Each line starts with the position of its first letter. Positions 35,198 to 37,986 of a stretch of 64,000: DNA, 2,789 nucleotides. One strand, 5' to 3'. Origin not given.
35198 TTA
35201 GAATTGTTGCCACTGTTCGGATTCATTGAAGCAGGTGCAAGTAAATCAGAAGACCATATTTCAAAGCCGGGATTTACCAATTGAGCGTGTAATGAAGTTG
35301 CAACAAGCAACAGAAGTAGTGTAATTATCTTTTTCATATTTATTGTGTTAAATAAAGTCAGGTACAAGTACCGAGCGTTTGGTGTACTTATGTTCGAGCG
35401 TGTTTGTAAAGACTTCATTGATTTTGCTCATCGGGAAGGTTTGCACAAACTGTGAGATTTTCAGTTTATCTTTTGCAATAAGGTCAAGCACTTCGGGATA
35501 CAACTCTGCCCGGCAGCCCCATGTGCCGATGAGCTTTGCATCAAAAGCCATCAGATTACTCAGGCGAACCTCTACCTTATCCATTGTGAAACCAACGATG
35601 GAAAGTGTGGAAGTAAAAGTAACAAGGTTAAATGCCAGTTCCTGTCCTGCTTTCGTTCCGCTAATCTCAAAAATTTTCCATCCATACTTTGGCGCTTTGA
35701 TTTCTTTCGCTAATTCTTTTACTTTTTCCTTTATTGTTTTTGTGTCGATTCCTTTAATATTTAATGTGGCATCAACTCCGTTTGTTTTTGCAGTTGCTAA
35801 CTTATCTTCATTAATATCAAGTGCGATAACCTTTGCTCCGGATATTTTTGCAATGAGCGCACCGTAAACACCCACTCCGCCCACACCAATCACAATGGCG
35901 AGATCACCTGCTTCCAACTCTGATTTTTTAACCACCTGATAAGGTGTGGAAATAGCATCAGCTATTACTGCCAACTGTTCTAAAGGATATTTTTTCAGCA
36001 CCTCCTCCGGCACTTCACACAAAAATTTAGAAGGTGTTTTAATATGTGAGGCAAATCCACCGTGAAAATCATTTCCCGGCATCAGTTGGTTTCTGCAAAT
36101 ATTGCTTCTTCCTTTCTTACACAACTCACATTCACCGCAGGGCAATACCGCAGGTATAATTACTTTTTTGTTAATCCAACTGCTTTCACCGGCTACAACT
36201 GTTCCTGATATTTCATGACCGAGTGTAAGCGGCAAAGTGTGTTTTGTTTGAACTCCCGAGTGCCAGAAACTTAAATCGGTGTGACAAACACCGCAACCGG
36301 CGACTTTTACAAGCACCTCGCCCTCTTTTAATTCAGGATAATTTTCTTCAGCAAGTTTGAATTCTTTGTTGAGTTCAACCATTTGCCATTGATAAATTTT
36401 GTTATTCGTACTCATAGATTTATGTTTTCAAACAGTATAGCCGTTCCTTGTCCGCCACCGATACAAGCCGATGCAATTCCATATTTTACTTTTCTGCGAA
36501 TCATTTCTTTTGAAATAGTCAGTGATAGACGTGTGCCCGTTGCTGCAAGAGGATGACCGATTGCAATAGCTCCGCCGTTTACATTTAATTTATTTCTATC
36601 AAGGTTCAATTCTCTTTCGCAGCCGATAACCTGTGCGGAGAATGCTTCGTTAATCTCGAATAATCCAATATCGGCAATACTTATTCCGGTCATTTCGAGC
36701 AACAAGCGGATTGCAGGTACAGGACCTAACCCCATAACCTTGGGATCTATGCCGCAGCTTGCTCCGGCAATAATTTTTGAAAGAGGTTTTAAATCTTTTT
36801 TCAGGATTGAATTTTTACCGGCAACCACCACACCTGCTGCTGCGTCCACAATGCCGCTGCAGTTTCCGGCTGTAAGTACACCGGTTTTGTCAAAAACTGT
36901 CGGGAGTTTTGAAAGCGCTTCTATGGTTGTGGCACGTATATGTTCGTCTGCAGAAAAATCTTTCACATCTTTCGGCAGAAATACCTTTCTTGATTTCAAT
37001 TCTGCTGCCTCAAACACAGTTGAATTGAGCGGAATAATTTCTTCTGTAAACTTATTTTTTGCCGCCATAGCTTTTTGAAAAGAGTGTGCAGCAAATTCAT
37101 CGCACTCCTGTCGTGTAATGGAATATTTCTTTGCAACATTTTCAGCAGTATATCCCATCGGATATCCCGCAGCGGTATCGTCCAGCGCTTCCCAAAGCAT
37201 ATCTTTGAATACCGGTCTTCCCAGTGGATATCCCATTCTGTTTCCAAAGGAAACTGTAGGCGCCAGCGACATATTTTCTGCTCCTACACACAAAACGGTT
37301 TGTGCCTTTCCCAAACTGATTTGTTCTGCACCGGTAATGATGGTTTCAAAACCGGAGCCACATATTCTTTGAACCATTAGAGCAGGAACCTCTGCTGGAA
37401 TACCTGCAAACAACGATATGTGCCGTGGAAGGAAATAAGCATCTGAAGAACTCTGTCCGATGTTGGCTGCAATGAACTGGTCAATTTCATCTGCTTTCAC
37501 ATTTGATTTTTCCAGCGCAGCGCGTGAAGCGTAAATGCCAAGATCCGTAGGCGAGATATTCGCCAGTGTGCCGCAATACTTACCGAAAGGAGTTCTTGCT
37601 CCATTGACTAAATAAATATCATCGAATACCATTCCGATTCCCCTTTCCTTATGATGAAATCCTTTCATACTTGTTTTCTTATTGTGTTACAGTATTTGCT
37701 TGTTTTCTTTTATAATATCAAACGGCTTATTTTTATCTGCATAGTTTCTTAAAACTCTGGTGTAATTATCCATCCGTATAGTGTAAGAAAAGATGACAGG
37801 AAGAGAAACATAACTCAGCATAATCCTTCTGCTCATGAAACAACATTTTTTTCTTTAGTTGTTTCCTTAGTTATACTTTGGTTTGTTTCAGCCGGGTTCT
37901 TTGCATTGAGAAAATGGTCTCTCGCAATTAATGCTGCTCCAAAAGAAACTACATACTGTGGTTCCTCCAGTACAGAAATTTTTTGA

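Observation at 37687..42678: Orphan dehydratase-family subunit + ketopantoate-reductase::activase fusion + CoA ligase: a possible self-contained 2-oxoacid-to-enoyl-CoA module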

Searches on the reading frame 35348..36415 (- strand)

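Call 4: search_protein_families(library=pfam, proteins=[window:35348-36415:-], max_evalue=0.01)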
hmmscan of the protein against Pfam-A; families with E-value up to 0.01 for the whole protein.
window:35348-36415:- (355 aa): 4 families
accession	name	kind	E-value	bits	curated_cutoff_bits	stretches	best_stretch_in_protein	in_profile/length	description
PF08240.17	ADH_N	-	9.4e-23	80.9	23.5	1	31-137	2-104/104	Alcohol dehydrogenase GroES-like domain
PF00107.32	ADH_zinc_N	-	1.3e-19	70.9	31.8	1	180-314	1-128/129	Zinc-binding dehydrogenase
PF01262.27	AlaDh_PNT_C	-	0.00038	20.4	23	1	174-234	32-92/214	Alanine dehydrogenase/PNT, C-terminal domain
PF16884.10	ADH_N_2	-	0.0035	17.7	31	1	16-75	15-72/108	N-terminal domain of oxidoreductase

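Call 5: search_protein_families(library=ncbifam, proteins=[window:35348-36415:-], max_evalue=0.01)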
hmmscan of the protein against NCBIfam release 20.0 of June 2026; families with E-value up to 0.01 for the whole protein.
window:35348-36415:- (355 aa): 24 families
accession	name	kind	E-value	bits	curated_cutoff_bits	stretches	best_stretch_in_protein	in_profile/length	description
TIGR03201.1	dearomat_had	equivalog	1.5e-136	455.1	338.65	1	9-352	1-349/349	6-hydroxycyclohex-1-ene-1-carbonyl-CoA dehydrogenase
NF041097.1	keto_inos_dh_IolM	equivalog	4.2e-40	137.6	450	1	11-346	32-384/389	scyllo-inosose 3-dehydrogenase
NF006940.0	PRK09422.1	equivalog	1.8e-36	125.8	344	1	13-350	6-333/338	alcohol dehydrogenase AdhP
TIGR00692.1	tdh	equivalog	7.3e-34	117.3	458.35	1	20-336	12-325/340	L-threonine 3-dehydrogenase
NF010344.0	PRK13771.1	subfamily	2.2e-33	115.6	349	1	14-343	8-324/334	putative alcohol dehydrogenase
NF047908.1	AldhRedAhr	equivalog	5.7e-33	114.2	470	1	6-350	3-333/335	NADPH-dependent aldehyde reductase Ahr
NF003808.0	PRK05396.1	equivalog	1.5e-32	112.8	380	1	17-337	11-326/341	L-threonine 3-dehydrogenase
NF007489.0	PRK10083.1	equivalog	3.2e-27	95.4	376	1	13-334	6-318/339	Zn-dependent oxidoreductase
TIGR03451.1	mycoS_dep_FDH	equivalog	8.9e-27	93.8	512.9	2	26-109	21-106/358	S-(hydroxymethyl)mycothiol dehydrogenase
NF041172.1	AcrlCoa_red_Thmprot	equivalog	4.4e-26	91.6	500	1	16-213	10-207/334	acryloyl-CoA reductase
TIGR03989.1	Rxyl_3153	subfamily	1.1e-25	90.7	440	1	13-343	8-362/370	NDMA-dependent alcohol dehydrogenase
NF007642.0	PRK10309.1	equivalog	1.7e-25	90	550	1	14-299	7-287/347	galactitol-1-phosphate 5-dehydrogenase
TIGR02818.1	adh_III_F_hyde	equivalog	1.4e-22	80.3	543.95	1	18-345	13-362/368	S-(hydroxymethyl)glutathione dehydrogenase/class III alcohol dehydrogenase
TIGR03366.1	HpnZ_proposed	hypoth_equivalog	1.8e-22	79.9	328.1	1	27-281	1-259/315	putative phosphonate catabolism associated alcohol dehydrogenase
NF007375.0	PRK09880.1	equivalog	4.1e-22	78.4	469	1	15-334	12-325/344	L-idonate 5-dehydrogenase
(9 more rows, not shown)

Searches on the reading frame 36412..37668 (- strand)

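Call 4: search_protein_families(library=pfam, proteins=[window:36412-37668:-], max_evalue=0.01)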
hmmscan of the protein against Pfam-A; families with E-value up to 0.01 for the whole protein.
window:36412-37668:- (418 aa): 3 families
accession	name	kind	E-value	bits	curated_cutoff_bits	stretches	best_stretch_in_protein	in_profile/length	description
PF00108.29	Thiolase_N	-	3.7e-65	220.3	26.4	1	19-283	2-257/260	Thiolase, N-terminal domain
PF02803.24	Thiolase_C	-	7.1e-45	152.1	27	1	293-414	1-122/123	Thiolase, C-terminal domain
PF00109.32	ketoacyl-synt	-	0.0095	16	20.8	0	67-143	141-214/252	Beta-ketoacyl synthase, N-terminal domain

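Call 5: search_protein_families(library=ncbifam, proteins=[window:36412-37668:-], max_evalue=0.01)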
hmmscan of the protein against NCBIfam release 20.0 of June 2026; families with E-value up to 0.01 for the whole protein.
window:36412-37668:- (418 aa): 45 families (the best 25 are shown)
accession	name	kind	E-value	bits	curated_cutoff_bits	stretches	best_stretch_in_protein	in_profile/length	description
TIGR01930.1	AcCoA-C-Actrans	subfamily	8.9e-115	383.7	240.55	1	21-414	2-385/385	acetyl-CoA C-acyltransferase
NF006552.0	PRK09051.1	subfamily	7.4e-109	364.6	565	1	16-416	4-395/395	beta-ketothiolase BktB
NF042999.1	bketothiol_BktB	equivalog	9.4e-101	337.9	725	1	17-416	4-394/394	beta-ketothiolase BktB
NF005805.0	PRK07661.1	equivalog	5.7e-97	325.1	633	1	19-415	5-390/391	acetyl-CoA C-acetyltransferase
NF004853.0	PRK06205.1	subfamily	5e-95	318.9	551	1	17-416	3-403/404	acetyl-CoA C-acetyltransferase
NF006001.0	PRK08131.1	equivalog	2.1e-93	313.4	622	1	17-416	3-400/401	3-oxoadipyl-CoA thiolase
NF004206.0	PRK05656.1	subfamily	1e-92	311.2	688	1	16-413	2-390/392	acetyl-CoA C-acetyltransferase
NF006551.0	PRK09050.1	subfamily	4.5e-92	309.2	605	1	17-416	3-401/401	3-oxoadipyl-CoA thiolase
TIGR02430.1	pcaF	equivalog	1.9e-91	307.1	597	1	17-416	2-400/400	3-oxoadipyl-CoA thiolase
NF006553.0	PRK09052.1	equivalog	1.7e-87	294.1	567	1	15-415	5-398/399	acetyl-CoA C-acyltransferase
NF042967.1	AcCoAtase_PhaA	equivalog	1.5e-84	284.5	740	1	16-415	2-395/396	acetyl-CoA acetyltransferase PhaA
NF005033.0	PRK06445.1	equivalog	6.5e-84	282.3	511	1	16-415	3-394/395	acetyl-CoA C-acetyltransferase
NF006086.0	PRK08235.1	equivalog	1.6e-83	281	526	1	20-414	6-391/393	acetyl-CoA C-acetyltransferase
NF005152.0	PRK06633.1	equivalog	1.6e-83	280.5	675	1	16-415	3-391/392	acetyl-CoA C-acetyltransferase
NF006030.0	PRK08170.1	equivalog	3.2e-80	269.9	593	2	159-416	172-433/434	acetyl-CoA C-acetyltransferase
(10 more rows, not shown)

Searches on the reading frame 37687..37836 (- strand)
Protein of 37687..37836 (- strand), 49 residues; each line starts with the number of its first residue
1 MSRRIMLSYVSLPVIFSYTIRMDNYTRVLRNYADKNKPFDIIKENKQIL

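Call 4: search_protein_families(library=pfam, proteins=[window:37687-37836:-], max_evalue=0.01)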
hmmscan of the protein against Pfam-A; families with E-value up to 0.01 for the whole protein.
window:37687-37836:- (49 aa): 0 families

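Call 5: search_protein_families(library=ncbifam, proteins=[window:37687-37836:-], max_evalue=0.01)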
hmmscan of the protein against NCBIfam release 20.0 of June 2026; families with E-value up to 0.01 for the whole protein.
window:37687-37836:- (49 aa): 0 families
